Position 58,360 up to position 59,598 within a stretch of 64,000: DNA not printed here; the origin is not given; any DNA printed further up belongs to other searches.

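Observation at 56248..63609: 7.4-kb integrated element at tRNA-Ser(UGA) combining a serine recombinase with a Microviridae-type Rep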

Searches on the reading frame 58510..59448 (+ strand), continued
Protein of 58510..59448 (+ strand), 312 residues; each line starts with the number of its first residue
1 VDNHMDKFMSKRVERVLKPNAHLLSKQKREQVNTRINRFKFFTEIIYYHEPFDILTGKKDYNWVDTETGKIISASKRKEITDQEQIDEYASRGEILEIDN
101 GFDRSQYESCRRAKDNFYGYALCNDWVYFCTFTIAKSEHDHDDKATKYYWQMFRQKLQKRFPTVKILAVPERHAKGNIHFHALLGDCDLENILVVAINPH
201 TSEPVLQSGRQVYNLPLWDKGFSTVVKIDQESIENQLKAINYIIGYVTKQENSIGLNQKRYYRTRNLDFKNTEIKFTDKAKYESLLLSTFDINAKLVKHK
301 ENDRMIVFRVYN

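Call 43: find_related_loci(query=A1, collection=viral_contigs, flank=10000)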
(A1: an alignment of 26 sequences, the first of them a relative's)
Query A1 (308 aa) in viral_contigs; peptide patterns used: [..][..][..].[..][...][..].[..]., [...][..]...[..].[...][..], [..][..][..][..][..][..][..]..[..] (x = any residue, [..] = any of these).
68 stretches matched a pattern; 9 encode a relative of the query (tblastn E <= 1e-3); 9 distinct loci.
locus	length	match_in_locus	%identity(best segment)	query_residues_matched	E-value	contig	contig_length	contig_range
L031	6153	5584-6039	37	99-263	4e-22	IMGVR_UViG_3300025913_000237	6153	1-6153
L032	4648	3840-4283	34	104-263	1e-19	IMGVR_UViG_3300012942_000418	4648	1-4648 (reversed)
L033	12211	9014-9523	28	99-264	1e-18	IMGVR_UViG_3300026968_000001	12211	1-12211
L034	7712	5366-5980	29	55-264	4e-17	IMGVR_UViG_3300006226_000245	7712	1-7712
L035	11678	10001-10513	28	99-264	5e-16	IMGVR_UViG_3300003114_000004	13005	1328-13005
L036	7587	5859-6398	29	99-298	6e-15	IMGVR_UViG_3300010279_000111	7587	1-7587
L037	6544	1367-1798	28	99-264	2e-9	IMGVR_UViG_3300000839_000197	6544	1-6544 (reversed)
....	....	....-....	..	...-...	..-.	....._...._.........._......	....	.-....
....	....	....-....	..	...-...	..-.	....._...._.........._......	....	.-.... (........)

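Call 44: find_encoding_contigs(protein=P0006, flank=10000, max_places=3)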
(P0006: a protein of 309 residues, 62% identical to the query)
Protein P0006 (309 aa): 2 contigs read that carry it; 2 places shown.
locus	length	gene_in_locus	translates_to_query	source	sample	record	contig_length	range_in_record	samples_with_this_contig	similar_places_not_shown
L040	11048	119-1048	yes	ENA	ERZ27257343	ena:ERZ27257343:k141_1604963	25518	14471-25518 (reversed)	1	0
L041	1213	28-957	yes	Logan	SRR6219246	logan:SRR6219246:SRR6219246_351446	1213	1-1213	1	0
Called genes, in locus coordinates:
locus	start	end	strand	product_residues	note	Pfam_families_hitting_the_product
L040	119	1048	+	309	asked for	PF23343:REP_ORF2-G2P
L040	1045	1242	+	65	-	-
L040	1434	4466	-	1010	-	PF04313:HSDR_N (faint), PF00270:DEAD, PF04851:ResIII, PF18766:SWI2_SNF2, PF00271:Helicase_C (weak), PF08463:EcoEI_R_C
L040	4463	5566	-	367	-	PF01420:Methylase_S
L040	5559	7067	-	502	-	PF12161:HsdM_N, PF02384:N6_Mtase, PF01170:UPF0020 (faint), PF07669:Eco57I (weak)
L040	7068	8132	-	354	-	PF02661:Fic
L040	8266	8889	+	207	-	PF06941:NT5C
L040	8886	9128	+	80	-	PF07927:HicA_toxin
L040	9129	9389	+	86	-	PF15919:HicB_lk_antitox, PF15970:HicB-like_2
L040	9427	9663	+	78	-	-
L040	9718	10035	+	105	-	PF01476:LysM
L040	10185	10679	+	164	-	PF05656:DUF805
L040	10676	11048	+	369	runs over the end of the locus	PF00004:AAA (faint), PF01712:dNK (faint), PF02224:Cytidylate_kin (faint), PF13189:Cytidylate_kin2 (faint), PF13207:AAA_17 (faint), PF13238:AAA_18 (faint)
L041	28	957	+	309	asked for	PF23343:REP_ORF2-G2P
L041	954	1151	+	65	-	-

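Call 45: find_encoding_contigs(protein=P0009, flank=10000, max_places=3)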
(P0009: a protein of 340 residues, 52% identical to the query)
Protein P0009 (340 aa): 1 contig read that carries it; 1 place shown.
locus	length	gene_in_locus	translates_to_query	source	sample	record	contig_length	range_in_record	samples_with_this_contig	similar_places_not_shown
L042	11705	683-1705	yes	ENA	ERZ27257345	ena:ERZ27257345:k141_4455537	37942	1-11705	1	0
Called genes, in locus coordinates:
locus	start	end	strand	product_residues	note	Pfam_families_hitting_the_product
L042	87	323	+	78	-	-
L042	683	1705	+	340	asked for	PF23343:REP_ORF2-G2P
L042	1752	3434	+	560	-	-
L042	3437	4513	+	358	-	PF17761:DUF1016_N, PF06250:YhcG_C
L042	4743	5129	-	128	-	-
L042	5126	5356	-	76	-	-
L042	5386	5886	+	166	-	-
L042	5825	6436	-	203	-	-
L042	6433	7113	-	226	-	PF19808:DUF6291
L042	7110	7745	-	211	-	-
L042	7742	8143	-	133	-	-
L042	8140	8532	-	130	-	-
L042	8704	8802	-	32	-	-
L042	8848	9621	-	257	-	-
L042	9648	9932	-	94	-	-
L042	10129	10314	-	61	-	-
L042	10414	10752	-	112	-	-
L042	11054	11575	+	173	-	-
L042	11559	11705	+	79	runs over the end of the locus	PF13443:HTH_26 (weak), PF01381:HTH_3 (weak)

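Call 62: search_protein_families(library=pfam, proteins=[L013:11096-12550:+, L013:8808-9566:+, L013:6980-7621:-, L013:6319-6909:-, L013:4476-6224:-, L011:4635-5606:-, L011:7911-8723:+, L011:8727-9686:+, L011:10901-12739:+, L010:10778-11743:+], max_evalue=0.001)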
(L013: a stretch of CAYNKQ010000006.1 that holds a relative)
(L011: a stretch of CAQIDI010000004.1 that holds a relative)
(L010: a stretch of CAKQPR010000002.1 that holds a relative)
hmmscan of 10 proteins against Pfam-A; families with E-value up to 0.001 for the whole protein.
L013:11096-12550:+ (484 aa): 3 families
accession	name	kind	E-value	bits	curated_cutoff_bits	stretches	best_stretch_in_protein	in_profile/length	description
PF00239.26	Resolvase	-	2.1e-16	60.8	23.3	1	4-152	2-144/145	Resolvase, N terminal domain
PF07508.19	Recombinase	-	1.1e-12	48.5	21.1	1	179-258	3-100/102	Recombinase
PF13408.12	Zn_ribbon_recom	-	8.1e-07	29.8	25.3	1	273-323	1-54/58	Recombinase zinc beta ribbon domain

L013:8808-9566:+ (252 aa): 2 families
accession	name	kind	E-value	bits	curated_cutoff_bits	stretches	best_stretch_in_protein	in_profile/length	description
PF07553.16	Lipoprotein_Ltp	-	5.6e-24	84.5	23.2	2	206-249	1-47/48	Host cell surface-exposed lipoprotein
PF05154.21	TM2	-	3.8e-20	72.3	27.9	1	15-63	2-51/51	TM2 domain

L013:6980-7621:- (213 aa): 1 family
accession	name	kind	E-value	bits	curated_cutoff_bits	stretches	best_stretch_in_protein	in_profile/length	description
PF04203.18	Sortase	-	1.7e-16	60.5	26.6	1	68-198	1-122/125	Sortase domain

L013:6319-6909:- (196 aa): 0 families

L013:4476-6224:- (582 aa): 1 family
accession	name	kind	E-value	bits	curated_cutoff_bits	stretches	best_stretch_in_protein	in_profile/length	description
PF13946.11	DUF4214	-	4.9e-15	55.8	23.2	2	156-214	11-70/72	Domain of unknown function (DUF4214)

L011:4635-5606:- (323 aa): 2 families
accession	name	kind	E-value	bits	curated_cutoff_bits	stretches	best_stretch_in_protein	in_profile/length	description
PF00589.27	Phage_integrase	-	1.8e-11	44.5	27.1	1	165-302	6-169/172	Phage integrase family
PF14659.12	Phage_int_SAM_3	-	1.8e-10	41.3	22.6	1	59-113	2-55/58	Phage integrase, N-terminal SAM-like domain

L011:7911-8723:+ (270 aa): 0 families

L011:8727-9686:+ (319 aa): 2 families
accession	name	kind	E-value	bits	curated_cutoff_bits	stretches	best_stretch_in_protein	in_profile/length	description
PF05707.18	Zot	-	2.2e-06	27.7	20.3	1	13-163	3-136/197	Zonular occludens toxin (Zot)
PF01637.24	ATPase_2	-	0.00095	19.5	33.2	0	7-141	17-142/225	ATPase domain predominantly from Archaea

L011:10901-12739:+ (612 aa): 0 families

L010:10778-11743:+ (321 aa): 2 families
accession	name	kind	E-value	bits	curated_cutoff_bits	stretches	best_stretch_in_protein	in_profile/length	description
PF00589.27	Phage_integrase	-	2.9e-15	56.9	27.1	1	177-305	25-169/172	Phage integrase family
PF14659.12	Phage_int_SAM_3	-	5.4e-07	30.2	22.6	1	55-111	1-56/58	Phage integrase, N-terminal SAM-like domain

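Call 63: search_protein_families(library=pfam, proteins=[L010:3464-5038:+, L010:5043-5600:+, L010:5611-7605:+, L010:7964-8905:+, L010:8902-9345:+, L011:7300-7899:+, L011:12924-13454:-, L011:14383-15066:-, L011:16183-17247:+, L013:13226-15754:-], max_evalue=0.001)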
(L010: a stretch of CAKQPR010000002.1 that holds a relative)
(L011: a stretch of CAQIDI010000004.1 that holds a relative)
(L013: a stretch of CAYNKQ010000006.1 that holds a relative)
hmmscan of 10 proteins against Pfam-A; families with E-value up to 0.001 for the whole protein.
L010:3464-5038:+ (524 aa): 2 families
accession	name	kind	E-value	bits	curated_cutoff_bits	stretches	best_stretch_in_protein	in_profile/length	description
PF09479.16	Flg_new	-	1.5e-33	115.1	27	3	195-241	15-64/65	Listeria-Bacteroides repeat domain (List_Bact_rpt)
PF18998.6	Flg_new_2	-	8.6e-07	29.3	23.6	0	248-310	3-72/73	Divergent InlB B-repeat domain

L010:5043-5600:+ (185 aa): 0 families

L010:5611-7605:+ (664 aa): 0 families

L010:7964-8905:+ (313 aa): 1 family
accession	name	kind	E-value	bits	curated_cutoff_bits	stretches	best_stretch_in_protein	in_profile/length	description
PF05707.18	Zot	-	1e-07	32.1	20.3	1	147-204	82-140/197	Zonular occludens toxin (Zot)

L010:8902-9345:+ (147 aa): 0 families

L011:7300-7899:+ (199 aa): 0 families

L011:12924-13454:- (176 aa): 0 families

L011:14383-15066:- (227 aa): 1 family
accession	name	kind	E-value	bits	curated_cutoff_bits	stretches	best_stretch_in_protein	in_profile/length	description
PF09365.15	DUF2461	-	3.7e-60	203.8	22.8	1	6-214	2-208/208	Conserved hypothetical protein (DUF2461)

L011:16183-17247:+ (354 aa): 1 family
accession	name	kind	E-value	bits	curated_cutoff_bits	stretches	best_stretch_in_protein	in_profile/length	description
PF10974.15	DUF2804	-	2e-128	428.8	26.9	1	2-354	2-339/339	Domain of unknown function (DUF2804)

L013:13226-15754:- (842 aa): 26 families (the best 25 are shown)
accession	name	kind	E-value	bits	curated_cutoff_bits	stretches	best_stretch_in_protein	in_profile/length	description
PF07724.20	AAA_2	-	3.7e-48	164.1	27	2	578-739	1-165/166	AAA domain (Cdc48 subfamily)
PF10431.15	ClpB_D2-small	-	9.6e-22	77.3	21.9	1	746-825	1-80/81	C-terminal, D2-small domain, of ClpB protein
PF00004.35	AAA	-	4.3e-21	76.2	21.2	2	310-411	3-95/131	ATPase family associated with various cellular activities (AAA)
PF07728.20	AAA_5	-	4.4e-18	66.1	22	1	583-698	2-124/139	AAA domain (dynein-related subfamily)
PF13401.12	AAA_22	-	5.4e-13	49.8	27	1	305-418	5-121/130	AAA domain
PF13173.12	AAA_14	-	7.3e-11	42.6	27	1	309-390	6-74/129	AAA domain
PF13191.12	AAA_16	-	1e-06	29.8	32.6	0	290-388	6-142/167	AAA ATPase domain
PF17871.7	AAA_lid_9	-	1.8e-06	28.2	22.8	1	452-539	6-93/104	AAA lid domain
PF20720.3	nSTAND3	-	4.3e-06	26.9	27.2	0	308-334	20-46/155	Novel STAND NTPase 3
PF13604.12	AAA_30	-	1.7e-05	25.1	27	0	584-672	22-113/191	AAA domain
PF00158.32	Sigma54_activat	-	2.4e-05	24.5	20.2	0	580-700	22-147/168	Sigma-54 interaction domain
PF02367.23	TsaE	-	2.6e-05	24.6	26.6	0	296-338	10-53/128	Threonylcarbamoyl adenosine biosynthesis protein TsaE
PF01695.23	IstB_IS21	-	2.7e-05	24.2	24.1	0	306-426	93-201/238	IstB-like ATP binding protein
PF25199.1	nSTAND_NTPase5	-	2.8e-05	24.4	34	0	282-428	20-141/145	Novel STAND NTPase 5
PF00005.33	ABC_tran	-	3.2e-05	25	25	0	308-336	14-42/137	ABC transporter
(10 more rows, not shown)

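Call 68: search_protein_families(library=ncbifam, proteins=[L002:6646-7194:-, window:58522-59448:+], max_evalue=0.01)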
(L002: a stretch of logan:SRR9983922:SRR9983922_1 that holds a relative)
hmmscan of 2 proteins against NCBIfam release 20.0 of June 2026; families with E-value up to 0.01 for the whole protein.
L002:6646-7194:- (182 aa): 0 families

window:58522-59448:+ (308 aa): 0 families

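Call 91: search_protein_families(library=pfam, proteins=[L006:2-415:+, L006:495-866:+, L006:859-1203:+, L006:1200-2066:+, L006:2121-2483:+, L006:4632-4865:+, L006:4862-5620:+, L005:4765-6546:+, L005:6588-7481:+, L042:1752-3434:+], max_evalue=0.01)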
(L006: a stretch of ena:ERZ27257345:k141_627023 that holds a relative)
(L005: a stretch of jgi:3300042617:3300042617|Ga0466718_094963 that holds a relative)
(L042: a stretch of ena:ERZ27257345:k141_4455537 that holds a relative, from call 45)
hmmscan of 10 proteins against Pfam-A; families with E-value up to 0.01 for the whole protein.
L006:2-415:+ (137 aa): 0 families

L006:495-866:+ (123 aa): 0 families

L006:859-1203:+ (114 aa): 0 families

L006:1200-2066:+ (288 aa): 1 family
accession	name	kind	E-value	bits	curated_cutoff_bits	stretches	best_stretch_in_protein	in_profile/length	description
PF13173.12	AAA_14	-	0.0011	19.4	27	1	7-51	5-48/129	AAA domain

L006:2121-2483:+ (120 aa): 0 families

L006:4632-4865:+ (77 aa): 0 families

L006:4862-5620:+ (252 aa): 0 families

L005:4765-6546:+ (593 aa): 0 families

L005:6588-7481:+ (297 aa): 1 family
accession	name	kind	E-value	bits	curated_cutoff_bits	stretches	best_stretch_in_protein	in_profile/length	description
PF08472.16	S6PP_C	-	0.0098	16.2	34.4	0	229-283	23-77/133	Sucrose-6-phosphate phosphohydrolase C-terminal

L042:1752-3434:+ (560 aa): 0 families

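Call 94: search_protein_families(library=phrogs, proteins=[L006:2-415:+, L006:495-866:+, L006:859-1203:+, L006:1200-2066:+, L006:2121-2483:+, L006:4862-5620:+, L010:7964-8905:+, L011:8727-9686:+, L010:5611-7605:+, L011:10901-12739:+], max_evalue=0.01)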
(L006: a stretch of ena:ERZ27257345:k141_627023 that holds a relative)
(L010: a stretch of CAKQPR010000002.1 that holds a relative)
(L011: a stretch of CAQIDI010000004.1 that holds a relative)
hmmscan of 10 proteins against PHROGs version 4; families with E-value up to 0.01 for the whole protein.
L006:2-415:+ (137 aa): 0 families

L006:495-866:+ (123 aa): 0 families

L006:859-1203:+ (114 aa): 0 families

L006:1200-2066:+ (288 aa): 0 families

L006:2121-2483:+ (120 aa): 0 families

L006:4862-5620:+ (252 aa): 0 families

L010:7964-8905:+ (313 aa): 5 families
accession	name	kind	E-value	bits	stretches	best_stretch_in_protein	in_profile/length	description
phrog_197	-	moron, auxiliary metabolic gene and host takeover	3.5e-13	50.8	1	42-265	22-208/486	Zot-like toxin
phrog_1041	-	moron, auxiliary metabolic gene and host takeover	5.4e-05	23.8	1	48-211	2-164/420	CTXphi Zot-like toxin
phrog_20922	-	head and packaging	0.00023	21.2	1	148-203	79-134/318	head morphogenesis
phrog_2666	-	head and packaging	0.0008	19.2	1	45-207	320-480/555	terminase large subunit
phrog_2765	-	other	0.0099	15.7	0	46-96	251-300/443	PhoH-like phosphate starvation-inducible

L011:8727-9686:+ (319 aa): 4 families
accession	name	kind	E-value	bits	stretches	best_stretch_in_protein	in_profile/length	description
phrog_197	-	moron, auxiliary metabolic gene and host takeover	2.8e-05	24.7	1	14-183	30-179/486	Zot-like toxin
phrog_11271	-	head and packaging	6.1e-05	24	1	42-159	28-136/145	head morphogenesis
phrog_25712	-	unknown function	8e-05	23.3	1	99-174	69-142/207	-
phrog_2666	-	head and packaging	0.00033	20.4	1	8-166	319-476/555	terminase large subunit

L010:5611-7605:+ (664 aa): 0 families

L011:10901-12739:+ (612 aa): 0 families

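Call 109: find_encoding_contigs(protein=P0014, flank=10000, max_places=3)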
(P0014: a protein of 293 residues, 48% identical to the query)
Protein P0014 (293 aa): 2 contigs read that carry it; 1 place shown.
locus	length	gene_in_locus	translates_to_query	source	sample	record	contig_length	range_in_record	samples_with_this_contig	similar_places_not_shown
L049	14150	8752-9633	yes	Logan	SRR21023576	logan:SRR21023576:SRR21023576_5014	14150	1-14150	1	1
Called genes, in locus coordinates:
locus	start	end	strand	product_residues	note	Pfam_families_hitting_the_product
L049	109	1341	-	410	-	PF00589:Phage_integrase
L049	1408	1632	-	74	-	-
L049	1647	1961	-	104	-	-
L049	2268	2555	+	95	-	-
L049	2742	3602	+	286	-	PF19789:DUF6273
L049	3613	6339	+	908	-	-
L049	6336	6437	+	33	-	-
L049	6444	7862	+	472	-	-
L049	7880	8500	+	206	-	-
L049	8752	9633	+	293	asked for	PF23343:REP_ORF2-G2P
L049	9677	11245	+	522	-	PF01443:Viral_helicase1 (weak), PF09848:SLFN-g3_helicase (weak)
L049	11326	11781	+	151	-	-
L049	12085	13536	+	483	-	PF28123:DUF8370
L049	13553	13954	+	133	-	-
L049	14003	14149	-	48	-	?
